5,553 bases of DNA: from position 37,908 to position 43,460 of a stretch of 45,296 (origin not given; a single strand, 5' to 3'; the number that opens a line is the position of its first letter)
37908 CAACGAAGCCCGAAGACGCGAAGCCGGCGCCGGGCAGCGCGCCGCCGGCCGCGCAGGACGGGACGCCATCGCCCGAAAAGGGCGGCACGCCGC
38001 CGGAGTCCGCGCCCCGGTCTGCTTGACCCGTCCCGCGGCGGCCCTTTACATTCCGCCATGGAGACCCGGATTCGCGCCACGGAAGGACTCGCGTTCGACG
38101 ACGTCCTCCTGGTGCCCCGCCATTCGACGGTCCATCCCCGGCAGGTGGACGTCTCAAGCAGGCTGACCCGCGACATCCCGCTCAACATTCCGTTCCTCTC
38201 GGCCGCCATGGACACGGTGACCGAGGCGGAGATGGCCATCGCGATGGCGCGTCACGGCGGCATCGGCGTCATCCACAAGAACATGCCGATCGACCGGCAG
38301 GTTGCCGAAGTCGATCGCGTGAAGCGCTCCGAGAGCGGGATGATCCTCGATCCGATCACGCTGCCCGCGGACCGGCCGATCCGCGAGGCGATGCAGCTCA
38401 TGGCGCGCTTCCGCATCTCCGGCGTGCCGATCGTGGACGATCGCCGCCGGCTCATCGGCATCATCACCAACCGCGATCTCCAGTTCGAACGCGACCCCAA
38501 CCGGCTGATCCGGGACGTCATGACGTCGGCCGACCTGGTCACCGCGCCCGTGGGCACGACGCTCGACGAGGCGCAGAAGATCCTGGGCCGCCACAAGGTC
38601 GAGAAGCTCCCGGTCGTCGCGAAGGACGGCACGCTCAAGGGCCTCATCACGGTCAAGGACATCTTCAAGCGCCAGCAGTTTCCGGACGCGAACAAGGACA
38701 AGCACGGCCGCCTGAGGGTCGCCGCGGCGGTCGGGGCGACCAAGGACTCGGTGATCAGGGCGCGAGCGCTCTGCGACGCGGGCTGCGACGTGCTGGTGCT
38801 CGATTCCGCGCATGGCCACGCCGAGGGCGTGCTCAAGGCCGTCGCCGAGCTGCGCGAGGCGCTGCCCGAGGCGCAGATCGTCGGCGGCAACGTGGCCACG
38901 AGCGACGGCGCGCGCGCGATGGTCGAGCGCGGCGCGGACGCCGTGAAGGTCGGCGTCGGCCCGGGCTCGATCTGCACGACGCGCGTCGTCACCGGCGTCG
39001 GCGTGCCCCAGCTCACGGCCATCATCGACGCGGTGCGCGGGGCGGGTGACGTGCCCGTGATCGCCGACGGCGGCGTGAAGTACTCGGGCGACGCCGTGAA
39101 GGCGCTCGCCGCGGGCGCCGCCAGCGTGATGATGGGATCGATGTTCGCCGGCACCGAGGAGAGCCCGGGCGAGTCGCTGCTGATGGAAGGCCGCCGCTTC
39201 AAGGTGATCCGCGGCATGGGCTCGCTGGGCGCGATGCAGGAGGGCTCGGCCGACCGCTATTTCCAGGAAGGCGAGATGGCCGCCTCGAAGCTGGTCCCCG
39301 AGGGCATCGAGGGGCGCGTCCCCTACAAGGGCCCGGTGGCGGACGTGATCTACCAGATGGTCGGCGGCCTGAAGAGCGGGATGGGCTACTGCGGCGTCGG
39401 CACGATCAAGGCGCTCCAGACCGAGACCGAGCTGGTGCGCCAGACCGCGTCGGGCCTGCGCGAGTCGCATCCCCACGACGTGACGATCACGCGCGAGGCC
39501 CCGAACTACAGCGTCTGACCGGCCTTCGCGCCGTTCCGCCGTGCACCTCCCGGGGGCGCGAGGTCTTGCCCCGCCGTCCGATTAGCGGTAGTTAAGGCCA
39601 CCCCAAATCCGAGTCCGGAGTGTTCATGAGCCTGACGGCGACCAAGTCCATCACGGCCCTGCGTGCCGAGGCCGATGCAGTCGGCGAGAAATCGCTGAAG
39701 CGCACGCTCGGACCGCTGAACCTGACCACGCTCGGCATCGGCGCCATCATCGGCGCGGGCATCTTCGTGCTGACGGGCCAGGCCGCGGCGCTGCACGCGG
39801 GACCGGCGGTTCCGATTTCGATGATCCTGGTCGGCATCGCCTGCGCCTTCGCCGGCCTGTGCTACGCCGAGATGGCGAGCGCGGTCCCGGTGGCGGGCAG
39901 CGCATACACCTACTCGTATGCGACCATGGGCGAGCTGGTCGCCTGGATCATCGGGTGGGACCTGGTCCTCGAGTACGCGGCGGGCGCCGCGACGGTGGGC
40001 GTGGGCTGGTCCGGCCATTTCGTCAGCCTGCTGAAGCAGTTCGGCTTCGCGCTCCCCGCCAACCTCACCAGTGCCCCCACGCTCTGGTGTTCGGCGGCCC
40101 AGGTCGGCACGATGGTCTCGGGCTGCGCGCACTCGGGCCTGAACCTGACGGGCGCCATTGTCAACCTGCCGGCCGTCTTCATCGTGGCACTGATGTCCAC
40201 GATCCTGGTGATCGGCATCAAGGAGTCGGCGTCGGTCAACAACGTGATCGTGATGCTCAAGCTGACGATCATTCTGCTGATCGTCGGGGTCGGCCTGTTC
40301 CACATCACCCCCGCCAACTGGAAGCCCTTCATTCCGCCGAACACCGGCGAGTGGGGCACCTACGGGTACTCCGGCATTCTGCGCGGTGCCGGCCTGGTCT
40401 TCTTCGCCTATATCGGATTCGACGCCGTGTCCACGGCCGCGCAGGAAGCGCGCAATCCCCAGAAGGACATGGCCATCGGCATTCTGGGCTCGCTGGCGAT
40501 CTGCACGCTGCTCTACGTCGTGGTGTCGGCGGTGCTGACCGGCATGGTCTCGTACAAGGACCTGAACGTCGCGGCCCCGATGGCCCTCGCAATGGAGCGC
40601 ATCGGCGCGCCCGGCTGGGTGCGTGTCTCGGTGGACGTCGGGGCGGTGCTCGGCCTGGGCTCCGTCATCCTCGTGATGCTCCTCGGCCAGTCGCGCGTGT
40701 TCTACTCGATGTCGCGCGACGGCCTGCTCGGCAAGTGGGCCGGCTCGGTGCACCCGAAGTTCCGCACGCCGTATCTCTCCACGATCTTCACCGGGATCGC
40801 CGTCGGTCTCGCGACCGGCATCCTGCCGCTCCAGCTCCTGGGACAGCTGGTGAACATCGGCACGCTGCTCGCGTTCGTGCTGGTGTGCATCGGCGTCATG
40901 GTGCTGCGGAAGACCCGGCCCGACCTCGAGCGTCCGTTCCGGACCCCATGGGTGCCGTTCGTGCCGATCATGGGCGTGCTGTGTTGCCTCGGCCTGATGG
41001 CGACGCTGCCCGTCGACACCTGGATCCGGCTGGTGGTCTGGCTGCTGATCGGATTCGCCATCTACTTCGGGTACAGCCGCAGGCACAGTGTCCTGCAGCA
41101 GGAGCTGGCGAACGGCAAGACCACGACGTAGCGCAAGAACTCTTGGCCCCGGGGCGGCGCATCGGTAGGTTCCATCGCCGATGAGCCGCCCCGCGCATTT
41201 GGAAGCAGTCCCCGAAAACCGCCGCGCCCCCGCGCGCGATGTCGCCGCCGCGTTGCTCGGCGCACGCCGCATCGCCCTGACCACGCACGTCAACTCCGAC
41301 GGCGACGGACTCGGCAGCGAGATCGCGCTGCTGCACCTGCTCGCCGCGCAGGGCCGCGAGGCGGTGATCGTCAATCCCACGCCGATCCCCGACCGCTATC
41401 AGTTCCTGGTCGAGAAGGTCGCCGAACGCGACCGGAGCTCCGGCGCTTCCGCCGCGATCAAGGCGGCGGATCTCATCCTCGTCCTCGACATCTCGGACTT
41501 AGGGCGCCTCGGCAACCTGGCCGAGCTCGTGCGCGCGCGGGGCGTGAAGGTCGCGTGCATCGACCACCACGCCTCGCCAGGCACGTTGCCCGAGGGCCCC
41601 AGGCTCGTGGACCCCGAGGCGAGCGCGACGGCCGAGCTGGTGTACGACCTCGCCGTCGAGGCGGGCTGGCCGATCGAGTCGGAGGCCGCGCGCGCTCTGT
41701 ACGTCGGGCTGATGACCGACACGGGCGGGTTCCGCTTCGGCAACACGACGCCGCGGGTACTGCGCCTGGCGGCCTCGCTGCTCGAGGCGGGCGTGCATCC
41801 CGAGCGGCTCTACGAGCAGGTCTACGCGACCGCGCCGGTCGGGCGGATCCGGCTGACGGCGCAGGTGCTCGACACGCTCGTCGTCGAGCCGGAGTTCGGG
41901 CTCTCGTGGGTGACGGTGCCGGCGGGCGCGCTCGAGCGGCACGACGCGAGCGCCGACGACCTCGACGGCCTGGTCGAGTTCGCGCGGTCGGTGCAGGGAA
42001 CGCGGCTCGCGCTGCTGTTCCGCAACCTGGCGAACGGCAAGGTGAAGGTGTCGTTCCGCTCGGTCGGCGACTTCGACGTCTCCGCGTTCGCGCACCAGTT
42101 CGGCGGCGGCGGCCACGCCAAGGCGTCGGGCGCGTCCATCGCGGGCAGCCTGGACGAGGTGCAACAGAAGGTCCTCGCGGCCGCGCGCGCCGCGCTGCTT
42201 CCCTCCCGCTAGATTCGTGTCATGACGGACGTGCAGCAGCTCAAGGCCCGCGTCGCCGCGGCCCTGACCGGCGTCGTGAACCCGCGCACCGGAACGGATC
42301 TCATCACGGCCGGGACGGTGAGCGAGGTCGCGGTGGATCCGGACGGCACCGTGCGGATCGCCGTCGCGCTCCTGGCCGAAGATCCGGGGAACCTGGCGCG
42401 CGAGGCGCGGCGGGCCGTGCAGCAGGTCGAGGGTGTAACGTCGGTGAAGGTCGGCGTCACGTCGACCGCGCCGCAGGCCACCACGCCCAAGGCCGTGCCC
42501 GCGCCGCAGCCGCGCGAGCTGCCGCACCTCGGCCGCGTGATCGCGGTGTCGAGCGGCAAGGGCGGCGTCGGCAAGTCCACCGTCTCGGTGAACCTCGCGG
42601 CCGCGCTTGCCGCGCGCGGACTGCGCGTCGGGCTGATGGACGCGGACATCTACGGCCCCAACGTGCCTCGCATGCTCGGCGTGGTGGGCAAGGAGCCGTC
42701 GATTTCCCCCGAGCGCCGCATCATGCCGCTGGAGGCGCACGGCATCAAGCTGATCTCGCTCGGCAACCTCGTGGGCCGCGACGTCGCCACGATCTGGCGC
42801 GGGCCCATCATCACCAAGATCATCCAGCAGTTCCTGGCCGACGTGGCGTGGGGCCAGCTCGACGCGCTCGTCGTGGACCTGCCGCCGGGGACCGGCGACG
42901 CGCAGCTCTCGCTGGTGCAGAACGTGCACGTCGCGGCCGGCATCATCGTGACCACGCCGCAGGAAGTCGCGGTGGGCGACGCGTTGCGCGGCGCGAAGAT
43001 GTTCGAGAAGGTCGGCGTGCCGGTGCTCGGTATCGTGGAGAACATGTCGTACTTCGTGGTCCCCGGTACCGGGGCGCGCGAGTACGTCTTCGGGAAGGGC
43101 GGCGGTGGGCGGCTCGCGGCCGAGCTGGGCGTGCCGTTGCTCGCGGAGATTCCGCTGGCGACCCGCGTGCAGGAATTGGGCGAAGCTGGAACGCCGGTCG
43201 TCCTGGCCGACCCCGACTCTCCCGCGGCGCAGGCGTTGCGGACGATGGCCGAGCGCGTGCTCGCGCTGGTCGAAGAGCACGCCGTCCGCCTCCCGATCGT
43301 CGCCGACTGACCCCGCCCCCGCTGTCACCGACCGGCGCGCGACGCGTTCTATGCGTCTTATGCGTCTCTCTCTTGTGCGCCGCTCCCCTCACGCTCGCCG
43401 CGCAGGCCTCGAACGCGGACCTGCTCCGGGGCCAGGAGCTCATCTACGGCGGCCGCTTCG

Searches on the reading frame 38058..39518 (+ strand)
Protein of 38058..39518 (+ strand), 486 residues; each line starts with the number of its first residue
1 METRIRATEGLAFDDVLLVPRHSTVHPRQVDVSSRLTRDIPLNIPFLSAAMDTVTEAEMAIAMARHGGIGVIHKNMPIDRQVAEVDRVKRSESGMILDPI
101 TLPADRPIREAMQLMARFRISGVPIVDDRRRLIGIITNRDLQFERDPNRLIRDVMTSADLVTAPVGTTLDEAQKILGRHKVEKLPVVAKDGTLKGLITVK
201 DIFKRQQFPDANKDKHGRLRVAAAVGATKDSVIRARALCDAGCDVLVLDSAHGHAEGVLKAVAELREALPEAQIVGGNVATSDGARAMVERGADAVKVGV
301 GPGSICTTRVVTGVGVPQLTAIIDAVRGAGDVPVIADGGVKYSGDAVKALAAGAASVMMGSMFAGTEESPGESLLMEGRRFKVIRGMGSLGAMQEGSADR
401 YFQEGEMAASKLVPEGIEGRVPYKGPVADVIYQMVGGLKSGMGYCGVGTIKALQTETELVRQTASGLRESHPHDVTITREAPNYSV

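Call 6: search_protein_families(library=pfam, proteins=[window:38058-39518:+], max_evalue=0.01)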
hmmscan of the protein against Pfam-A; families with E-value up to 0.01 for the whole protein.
window:38058-39518:+ (486 aa): 8 families
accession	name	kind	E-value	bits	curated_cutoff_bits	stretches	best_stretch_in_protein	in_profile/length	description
PF00478.31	IMPDH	-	3.5e-156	520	25.6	1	10-473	1-345/345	IMP dehydrogenase / GMP reductase domain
PF00571.33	CBS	-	8.9e-26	90.4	24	2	95-141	5-51/57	CBS domain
PF03060.21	NMO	-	4.7e-11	43.1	28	1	275-372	139-234/331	Nitronate monooxygenase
PF01070.24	FMN_dh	-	1.9e-07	30.9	24.9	1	260-363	208-305/350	FMN-dependent dehydrogenase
PF02581.23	TMP-TENI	-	1.6e-05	24.8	27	1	261-361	84-178/180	Thiamine monophosphate synthase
PF00977.27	His_biosynth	-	2.6e-05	24.2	23.6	0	317-363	59-105/228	Histidine biosynthesis protein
PF01207.24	Dus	-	0.00014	21.6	20.4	0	322-360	175-214/311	Dihydrouridine synthase (Dus)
PF05690.20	ThiG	-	0.00093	19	23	1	312-368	157-212/247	Thiazole biosynthesis protein ThiG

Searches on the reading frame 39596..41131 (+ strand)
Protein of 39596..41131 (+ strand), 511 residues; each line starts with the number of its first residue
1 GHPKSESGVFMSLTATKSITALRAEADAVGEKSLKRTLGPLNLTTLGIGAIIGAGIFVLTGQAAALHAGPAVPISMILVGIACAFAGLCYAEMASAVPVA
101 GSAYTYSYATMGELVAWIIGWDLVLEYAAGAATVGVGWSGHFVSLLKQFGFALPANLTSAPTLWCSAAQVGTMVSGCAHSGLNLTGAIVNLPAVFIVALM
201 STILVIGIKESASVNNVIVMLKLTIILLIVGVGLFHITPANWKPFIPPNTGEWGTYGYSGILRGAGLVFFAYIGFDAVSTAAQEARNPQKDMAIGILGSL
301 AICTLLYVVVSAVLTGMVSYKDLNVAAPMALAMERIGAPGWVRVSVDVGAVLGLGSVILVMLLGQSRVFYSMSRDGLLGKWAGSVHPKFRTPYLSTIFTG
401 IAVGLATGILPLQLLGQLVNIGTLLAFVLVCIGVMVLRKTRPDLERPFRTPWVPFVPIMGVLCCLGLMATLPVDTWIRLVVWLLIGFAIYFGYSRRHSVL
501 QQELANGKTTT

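Call 6: search_protein_families(library=pfam, proteins=[window:39596-41131:+], max_evalue=0.01)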
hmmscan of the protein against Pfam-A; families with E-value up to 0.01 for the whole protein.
window:39596-41131:+ (511 aa): 3 families
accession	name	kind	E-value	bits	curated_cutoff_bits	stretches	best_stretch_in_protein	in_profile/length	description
PF13520.12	AA_permease_2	-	3.6e-53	181.4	27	1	38-473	1-406/427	Amino acid permease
PF00324.27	AA_permease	-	2.4e-34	119.3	24.6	1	45-469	4-418/470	Amino acid permease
PF13906.12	AA_permease_C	-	1e-16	61.2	27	1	448-498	1-51/51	C-terminus of AA_permease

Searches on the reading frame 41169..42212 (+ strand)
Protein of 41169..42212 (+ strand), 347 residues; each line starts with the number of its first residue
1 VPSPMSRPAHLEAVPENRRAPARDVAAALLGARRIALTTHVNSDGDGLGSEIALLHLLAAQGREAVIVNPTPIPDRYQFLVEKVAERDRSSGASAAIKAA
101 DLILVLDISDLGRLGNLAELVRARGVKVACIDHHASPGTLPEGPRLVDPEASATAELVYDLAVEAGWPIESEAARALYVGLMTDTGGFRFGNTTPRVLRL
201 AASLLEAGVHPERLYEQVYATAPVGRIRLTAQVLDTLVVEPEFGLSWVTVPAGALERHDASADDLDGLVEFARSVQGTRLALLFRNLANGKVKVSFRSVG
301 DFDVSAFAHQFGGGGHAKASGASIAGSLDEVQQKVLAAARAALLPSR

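Call 6: search_protein_families(library=pfam, proteins=[window:41169-42212:+], max_evalue=0.01)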
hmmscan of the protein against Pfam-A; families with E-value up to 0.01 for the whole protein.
window:41169-42212:+ (347 aa): 2 families
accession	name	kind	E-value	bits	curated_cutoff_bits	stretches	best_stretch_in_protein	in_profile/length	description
PF01368.27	DHH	-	2.5e-16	60.5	28.1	1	34-180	1-124/125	DHH family, N-terminal domain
PF02272.25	DHHA1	-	1.3e-12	48.5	25.9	1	257-339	10-96/102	DHHA1 domain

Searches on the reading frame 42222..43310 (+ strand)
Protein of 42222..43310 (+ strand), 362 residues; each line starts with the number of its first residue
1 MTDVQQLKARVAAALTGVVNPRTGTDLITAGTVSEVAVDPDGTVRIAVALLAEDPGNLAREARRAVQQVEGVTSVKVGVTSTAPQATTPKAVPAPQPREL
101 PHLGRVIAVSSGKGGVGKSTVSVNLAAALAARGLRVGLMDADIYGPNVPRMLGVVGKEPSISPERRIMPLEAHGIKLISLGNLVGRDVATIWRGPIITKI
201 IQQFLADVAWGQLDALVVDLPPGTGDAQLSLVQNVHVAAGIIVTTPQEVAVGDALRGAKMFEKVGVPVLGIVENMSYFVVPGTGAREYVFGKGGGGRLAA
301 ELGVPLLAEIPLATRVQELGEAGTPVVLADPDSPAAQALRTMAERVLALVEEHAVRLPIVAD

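Call 76: search_protein_families(library=pfam, proteins=[window:42222-43310:+], max_evalue=0.001)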
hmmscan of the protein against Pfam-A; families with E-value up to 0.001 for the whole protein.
window:42222-43310:+ (362 aa): 8 families
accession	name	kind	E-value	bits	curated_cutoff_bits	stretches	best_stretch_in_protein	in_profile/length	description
PF10609.15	ParA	-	3.3e-95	318.6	27.1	1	105-346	4-245/246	NUBPL iron-transfer P-loop NTPase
PF01656.29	CbiA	-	8.8e-16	58.4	25.4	1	107-325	1-124/125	CobQ/CobB/MinD/ParA nucleotide binding domain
PF13614.12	AAA_31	-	8.9e-11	42.5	27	1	105-143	2-40/177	AAA domain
PF01883.24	FeS_assembly_P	-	6.7e-09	36.3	23.5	1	8-77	1-73/73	Iron-sulfur cluster assembly protein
PF09140.17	MipZ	-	1.8e-07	31.2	20.7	1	106-178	2-70/262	ATPase MipZ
PF00142.24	Fer4_NifH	-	6e-07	29.6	25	1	111-139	6-34/271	4Fe-4S iron sulfur cluster binding proteins, NifH/frxC family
PF02374.21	ArsA_ATPase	-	4.5e-05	23.2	24.3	1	110-139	6-35/305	Anion-transporting ATPase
PF07015.17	VirC1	-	0.00016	21.5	24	1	106-143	3-40/231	VirC1 protein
